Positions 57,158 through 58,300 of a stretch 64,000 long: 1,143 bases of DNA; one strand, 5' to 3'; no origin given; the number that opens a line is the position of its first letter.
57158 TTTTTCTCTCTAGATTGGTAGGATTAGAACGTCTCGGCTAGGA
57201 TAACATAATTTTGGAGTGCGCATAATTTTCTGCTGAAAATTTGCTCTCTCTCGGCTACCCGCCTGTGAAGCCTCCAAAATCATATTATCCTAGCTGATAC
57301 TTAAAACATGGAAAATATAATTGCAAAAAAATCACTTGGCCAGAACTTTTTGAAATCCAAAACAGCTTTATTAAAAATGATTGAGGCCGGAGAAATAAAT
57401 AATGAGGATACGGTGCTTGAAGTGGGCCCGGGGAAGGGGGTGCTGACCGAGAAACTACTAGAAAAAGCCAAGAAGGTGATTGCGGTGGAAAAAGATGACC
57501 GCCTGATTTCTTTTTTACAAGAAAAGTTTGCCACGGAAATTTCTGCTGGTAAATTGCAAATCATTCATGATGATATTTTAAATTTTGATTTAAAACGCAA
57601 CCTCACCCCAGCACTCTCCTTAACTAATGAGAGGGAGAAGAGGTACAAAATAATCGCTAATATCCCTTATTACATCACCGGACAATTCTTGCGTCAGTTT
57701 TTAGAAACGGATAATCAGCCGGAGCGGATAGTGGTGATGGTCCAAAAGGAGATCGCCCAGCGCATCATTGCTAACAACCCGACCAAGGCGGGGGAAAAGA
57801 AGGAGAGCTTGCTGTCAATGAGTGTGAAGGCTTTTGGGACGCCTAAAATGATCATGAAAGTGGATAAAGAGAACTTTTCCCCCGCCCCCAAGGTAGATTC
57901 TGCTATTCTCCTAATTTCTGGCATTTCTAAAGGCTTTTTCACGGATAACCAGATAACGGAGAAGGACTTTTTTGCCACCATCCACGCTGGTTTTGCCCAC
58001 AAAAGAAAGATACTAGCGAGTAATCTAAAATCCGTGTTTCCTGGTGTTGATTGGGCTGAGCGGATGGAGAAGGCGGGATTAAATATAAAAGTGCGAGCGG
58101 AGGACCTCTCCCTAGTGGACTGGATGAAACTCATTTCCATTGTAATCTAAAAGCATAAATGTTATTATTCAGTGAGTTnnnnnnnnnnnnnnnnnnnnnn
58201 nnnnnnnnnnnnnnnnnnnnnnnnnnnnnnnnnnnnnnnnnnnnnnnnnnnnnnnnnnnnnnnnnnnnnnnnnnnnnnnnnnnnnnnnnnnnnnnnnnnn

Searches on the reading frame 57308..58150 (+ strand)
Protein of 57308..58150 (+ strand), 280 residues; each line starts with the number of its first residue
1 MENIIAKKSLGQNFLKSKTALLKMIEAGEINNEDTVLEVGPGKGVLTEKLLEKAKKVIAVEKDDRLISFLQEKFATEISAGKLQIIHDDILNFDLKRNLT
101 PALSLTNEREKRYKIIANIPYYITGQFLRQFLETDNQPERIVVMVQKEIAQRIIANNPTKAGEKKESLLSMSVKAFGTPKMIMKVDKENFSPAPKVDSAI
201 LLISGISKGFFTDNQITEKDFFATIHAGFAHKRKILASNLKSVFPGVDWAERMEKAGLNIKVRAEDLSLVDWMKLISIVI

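Call 37: find_encoding_contigs(protein=window:57308-58150:+, flank=1500, max_places=10)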
Protein window:57308-58150:+ (280 aa): 15 contigs read that carry it; 8 places shown.
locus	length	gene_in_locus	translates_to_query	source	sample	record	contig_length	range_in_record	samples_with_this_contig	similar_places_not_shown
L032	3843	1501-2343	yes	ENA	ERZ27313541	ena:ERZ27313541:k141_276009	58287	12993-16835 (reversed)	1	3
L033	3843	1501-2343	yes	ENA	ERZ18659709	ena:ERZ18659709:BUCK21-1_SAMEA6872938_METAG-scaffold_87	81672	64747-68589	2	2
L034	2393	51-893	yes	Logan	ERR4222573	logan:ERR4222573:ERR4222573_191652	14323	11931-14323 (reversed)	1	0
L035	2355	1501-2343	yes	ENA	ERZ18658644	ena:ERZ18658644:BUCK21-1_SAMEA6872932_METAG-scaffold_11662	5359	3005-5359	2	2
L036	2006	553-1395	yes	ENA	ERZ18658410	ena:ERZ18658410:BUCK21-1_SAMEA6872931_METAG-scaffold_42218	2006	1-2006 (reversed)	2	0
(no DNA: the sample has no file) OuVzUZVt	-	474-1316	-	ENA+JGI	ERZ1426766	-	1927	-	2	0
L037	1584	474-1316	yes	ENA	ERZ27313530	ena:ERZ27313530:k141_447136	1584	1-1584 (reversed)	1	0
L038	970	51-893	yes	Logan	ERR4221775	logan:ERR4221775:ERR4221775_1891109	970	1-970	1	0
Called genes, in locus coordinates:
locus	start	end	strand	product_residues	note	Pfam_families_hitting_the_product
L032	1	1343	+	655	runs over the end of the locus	PF00580:UvrD-helicase, PF13245:AAA_19, PF01443:Viral_helicase1 (faint), PF13087:AAA_12 (faint), PF13361:UvrD_C, PF13538:UvrD_C_2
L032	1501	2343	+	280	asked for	PF00398:RrnaAD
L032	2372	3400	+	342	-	PF18884:TSP3_bac (faint)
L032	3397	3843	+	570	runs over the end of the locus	-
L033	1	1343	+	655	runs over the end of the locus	PF00580:UvrD-helicase, PF13245:AAA_19, PF01443:Viral_helicase1 (faint), PF13087:AAA_12 (faint), PF13361:UvrD_C, PF13538:UvrD_C_2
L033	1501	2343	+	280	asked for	PF00398:RrnaAD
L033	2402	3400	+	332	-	PF18884:TSP3_bac (faint)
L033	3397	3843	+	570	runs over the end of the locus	-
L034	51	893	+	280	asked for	PF00398:RrnaAD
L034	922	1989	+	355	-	-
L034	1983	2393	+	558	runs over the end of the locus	-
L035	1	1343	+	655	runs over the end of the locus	PF00580:UvrD-helicase, PF13245:AAA_19, PF01443:Viral_helicase1 (faint), PF13087:AAA_12 (faint), PF13361:UvrD_C, PF13538:UvrD_C_2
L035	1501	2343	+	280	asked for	PF00398:RrnaAD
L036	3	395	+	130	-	?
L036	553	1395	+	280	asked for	PF00398:RrnaAD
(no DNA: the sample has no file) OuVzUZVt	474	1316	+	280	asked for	PF00398:RrnaAD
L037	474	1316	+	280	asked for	PF00398:RrnaAD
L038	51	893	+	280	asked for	PF00398:RrnaAD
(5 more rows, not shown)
